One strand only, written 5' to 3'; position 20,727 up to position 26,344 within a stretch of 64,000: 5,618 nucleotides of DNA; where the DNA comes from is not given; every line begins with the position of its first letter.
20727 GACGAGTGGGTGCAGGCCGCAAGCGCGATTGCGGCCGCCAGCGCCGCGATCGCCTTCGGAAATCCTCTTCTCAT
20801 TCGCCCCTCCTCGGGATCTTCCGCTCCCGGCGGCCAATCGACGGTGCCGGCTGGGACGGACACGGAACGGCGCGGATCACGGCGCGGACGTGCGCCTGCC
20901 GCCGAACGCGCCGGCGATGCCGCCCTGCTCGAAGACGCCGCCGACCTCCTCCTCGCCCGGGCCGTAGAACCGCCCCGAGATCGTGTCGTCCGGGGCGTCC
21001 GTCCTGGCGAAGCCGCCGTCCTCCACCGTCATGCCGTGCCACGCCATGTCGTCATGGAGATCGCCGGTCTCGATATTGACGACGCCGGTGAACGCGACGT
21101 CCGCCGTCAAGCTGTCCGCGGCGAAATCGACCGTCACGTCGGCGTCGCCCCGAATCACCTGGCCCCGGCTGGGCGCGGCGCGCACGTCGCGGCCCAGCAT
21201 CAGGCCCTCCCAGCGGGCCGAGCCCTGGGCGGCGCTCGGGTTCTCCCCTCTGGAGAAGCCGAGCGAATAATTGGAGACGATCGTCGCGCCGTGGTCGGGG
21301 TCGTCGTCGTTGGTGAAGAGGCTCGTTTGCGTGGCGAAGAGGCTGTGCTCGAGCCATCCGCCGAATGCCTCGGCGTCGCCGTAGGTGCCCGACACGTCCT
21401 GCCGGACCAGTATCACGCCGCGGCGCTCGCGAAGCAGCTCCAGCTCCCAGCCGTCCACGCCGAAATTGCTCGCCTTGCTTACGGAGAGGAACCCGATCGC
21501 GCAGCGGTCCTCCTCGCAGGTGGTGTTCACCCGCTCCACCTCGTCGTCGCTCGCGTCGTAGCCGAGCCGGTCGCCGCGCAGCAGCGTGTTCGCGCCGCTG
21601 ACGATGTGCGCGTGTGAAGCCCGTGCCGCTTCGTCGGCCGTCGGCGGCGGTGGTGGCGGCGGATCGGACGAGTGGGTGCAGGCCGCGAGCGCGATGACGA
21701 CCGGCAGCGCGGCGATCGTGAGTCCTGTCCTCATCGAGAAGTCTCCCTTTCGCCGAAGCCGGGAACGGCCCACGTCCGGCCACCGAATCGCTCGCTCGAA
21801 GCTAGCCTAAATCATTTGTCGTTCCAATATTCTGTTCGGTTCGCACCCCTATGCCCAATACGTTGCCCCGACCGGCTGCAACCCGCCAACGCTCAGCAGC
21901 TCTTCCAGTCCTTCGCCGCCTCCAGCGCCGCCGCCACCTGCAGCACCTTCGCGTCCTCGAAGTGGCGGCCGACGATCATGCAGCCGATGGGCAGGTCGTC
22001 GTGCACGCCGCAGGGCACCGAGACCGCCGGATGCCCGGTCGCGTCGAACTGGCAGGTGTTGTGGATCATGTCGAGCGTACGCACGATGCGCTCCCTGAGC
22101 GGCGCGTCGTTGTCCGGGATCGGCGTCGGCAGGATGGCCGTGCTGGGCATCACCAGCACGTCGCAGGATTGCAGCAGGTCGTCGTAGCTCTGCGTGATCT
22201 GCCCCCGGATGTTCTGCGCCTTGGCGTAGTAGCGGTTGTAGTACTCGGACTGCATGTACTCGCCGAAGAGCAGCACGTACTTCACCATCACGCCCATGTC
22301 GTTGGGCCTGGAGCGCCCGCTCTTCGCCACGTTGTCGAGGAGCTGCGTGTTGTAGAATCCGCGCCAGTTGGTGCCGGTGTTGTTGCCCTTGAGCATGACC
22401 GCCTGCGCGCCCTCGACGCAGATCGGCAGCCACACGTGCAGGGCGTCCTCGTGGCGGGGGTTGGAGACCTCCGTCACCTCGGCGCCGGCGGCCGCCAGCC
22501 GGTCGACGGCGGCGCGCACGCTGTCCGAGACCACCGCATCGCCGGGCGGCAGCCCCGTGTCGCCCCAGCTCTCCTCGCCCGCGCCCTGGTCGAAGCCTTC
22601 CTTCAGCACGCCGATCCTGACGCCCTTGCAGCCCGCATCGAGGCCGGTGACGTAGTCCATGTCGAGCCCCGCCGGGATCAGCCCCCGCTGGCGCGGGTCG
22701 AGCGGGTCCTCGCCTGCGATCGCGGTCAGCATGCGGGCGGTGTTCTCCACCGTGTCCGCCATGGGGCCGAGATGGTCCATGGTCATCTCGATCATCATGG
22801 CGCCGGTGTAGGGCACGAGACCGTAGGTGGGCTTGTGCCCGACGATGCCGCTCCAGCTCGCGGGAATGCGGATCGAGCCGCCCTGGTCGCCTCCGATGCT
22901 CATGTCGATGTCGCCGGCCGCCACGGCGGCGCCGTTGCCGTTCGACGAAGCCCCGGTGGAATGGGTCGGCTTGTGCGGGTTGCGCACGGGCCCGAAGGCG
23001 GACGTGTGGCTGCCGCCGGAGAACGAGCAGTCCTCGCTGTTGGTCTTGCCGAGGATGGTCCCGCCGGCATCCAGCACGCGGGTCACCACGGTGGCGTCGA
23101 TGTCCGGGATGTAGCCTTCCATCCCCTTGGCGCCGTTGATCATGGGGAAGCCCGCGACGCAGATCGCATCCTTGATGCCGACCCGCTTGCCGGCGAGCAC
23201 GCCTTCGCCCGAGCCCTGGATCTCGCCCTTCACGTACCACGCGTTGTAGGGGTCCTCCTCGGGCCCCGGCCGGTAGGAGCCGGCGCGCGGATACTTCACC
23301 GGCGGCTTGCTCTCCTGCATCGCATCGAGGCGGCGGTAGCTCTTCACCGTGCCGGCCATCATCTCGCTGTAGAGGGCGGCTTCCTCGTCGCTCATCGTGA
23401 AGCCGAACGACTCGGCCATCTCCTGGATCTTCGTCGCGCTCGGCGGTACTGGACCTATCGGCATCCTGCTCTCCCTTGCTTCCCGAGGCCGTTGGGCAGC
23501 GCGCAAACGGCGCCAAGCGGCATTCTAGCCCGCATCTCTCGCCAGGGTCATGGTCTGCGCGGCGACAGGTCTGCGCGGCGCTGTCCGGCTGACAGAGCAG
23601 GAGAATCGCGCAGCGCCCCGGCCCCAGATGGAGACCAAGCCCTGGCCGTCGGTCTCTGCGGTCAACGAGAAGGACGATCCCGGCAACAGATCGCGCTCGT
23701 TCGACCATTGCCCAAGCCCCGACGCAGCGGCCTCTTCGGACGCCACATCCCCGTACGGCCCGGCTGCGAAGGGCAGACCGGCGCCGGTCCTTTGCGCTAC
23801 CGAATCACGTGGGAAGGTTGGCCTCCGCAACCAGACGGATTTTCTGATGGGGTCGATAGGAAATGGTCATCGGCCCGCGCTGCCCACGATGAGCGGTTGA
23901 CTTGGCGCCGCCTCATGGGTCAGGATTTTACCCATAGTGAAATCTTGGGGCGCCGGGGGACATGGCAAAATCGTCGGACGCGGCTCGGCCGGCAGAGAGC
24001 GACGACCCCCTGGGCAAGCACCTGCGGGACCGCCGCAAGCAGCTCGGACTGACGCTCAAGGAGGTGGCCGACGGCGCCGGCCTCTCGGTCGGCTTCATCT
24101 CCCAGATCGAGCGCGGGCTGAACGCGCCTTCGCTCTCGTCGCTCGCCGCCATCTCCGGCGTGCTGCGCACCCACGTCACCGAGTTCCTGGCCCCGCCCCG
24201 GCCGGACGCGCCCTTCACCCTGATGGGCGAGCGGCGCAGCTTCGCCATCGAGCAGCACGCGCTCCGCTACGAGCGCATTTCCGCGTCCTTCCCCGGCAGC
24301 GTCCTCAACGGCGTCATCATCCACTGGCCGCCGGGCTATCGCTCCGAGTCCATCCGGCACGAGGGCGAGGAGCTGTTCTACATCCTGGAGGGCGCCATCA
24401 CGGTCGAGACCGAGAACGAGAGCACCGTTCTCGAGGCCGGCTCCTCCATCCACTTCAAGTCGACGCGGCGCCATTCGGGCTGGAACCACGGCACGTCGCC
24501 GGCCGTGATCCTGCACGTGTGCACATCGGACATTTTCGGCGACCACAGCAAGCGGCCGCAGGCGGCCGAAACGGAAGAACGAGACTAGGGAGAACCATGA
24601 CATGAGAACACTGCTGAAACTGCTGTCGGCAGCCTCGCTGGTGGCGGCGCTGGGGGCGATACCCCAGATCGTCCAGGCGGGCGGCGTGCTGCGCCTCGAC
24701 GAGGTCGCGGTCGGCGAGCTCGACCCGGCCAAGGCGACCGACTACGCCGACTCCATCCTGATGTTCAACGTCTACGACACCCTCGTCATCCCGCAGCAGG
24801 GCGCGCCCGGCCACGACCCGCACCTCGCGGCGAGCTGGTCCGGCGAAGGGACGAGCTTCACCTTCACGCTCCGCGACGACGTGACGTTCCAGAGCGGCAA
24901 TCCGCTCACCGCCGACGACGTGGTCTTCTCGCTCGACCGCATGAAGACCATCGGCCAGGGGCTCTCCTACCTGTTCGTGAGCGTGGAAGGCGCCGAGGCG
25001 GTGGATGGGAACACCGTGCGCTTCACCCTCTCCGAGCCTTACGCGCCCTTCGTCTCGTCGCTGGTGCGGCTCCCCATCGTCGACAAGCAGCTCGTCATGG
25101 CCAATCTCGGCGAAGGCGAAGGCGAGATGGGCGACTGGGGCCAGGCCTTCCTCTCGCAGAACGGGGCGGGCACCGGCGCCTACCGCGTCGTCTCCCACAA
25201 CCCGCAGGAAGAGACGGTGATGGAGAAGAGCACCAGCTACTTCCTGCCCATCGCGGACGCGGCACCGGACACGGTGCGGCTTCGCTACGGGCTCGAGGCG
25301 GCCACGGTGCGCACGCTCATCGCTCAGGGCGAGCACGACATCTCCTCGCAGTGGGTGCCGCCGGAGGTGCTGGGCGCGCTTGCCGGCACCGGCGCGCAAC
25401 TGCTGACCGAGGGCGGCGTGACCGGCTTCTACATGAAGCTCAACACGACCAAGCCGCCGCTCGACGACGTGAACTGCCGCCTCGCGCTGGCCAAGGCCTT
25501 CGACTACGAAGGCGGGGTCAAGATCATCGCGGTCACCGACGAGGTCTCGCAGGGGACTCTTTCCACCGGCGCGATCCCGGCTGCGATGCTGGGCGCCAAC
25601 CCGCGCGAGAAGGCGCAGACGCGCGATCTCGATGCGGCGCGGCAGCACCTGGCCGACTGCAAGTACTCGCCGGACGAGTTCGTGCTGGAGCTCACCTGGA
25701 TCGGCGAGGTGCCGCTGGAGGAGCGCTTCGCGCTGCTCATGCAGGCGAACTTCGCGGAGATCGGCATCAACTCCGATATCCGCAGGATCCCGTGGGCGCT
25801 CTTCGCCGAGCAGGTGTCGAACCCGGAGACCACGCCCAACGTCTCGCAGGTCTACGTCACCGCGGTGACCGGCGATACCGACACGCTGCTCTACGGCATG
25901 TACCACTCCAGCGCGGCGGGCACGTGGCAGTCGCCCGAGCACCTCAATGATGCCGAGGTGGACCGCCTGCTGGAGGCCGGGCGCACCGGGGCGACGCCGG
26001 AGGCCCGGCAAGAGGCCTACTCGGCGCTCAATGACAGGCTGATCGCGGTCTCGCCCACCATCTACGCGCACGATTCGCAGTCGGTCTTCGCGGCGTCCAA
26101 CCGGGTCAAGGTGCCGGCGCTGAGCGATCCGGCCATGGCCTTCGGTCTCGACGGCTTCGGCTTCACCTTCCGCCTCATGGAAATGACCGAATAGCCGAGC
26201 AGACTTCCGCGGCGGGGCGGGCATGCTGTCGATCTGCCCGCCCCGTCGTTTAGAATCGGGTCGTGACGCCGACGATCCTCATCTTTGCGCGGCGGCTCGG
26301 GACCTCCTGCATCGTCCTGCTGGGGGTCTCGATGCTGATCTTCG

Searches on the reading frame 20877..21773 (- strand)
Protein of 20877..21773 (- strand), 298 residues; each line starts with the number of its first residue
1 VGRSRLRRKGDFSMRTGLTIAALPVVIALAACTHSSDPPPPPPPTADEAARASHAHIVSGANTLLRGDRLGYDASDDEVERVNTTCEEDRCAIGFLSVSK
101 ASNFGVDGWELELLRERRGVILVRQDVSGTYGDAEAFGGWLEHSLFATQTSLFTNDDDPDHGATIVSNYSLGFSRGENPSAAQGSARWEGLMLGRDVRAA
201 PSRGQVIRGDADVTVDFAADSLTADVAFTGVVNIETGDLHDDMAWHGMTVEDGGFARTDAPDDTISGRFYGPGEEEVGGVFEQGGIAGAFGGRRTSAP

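Call 80: search_protein_families(library=pfam, proteins=[window:20877-21773:-], max_evalue=0.00001)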
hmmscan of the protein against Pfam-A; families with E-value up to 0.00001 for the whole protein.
window:20877-21773:- (298 aa): 1 family
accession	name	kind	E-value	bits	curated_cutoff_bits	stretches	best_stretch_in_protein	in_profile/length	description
PF01298.24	TbpB_B_D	-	4.5e-07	30.9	26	1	205-294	32-126/126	C-lobe and N-lobe beta barrels of Tf-binding protein B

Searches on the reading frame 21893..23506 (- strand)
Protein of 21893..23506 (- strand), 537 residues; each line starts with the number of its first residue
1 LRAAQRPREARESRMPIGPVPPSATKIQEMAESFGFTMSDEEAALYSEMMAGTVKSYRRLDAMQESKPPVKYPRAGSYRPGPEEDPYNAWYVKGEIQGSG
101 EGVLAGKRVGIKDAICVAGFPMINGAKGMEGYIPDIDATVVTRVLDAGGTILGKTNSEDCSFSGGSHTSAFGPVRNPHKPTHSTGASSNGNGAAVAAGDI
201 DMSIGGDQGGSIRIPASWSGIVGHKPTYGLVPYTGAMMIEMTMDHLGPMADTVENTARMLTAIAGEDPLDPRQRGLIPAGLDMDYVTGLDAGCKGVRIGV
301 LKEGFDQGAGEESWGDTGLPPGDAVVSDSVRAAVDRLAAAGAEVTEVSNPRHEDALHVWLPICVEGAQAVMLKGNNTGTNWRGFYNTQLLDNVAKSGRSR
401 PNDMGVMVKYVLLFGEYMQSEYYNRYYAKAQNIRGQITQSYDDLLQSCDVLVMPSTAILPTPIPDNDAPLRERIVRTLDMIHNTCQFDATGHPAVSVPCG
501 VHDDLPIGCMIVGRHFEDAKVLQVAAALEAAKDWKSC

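Call 80: search_protein_families(library=pfam, proteins=[window:21893-23506:-], max_evalue=0.00001)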
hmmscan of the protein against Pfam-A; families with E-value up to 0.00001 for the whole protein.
window:21893-23506:- (537 aa): 1 family
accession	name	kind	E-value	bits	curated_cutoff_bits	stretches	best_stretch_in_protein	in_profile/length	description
PF01425.27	Amidase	-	6.2e-85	286.3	27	1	97-522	40-445/445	Amidase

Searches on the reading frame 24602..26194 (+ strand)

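Call 80: search_protein_families(library=pfam, proteins=[window:24602-26194:+], max_evalue=0.00001)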
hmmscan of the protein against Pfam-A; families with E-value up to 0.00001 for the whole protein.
window:24602-26194:+ (530 aa): 1 family
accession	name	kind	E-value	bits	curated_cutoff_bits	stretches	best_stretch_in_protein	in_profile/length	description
PF00496.27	SBP_bac_5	-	5.2e-61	207.2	32.4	1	73-439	4-366/368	Bacterial extracellular solute-binding proteins, family 5 Middle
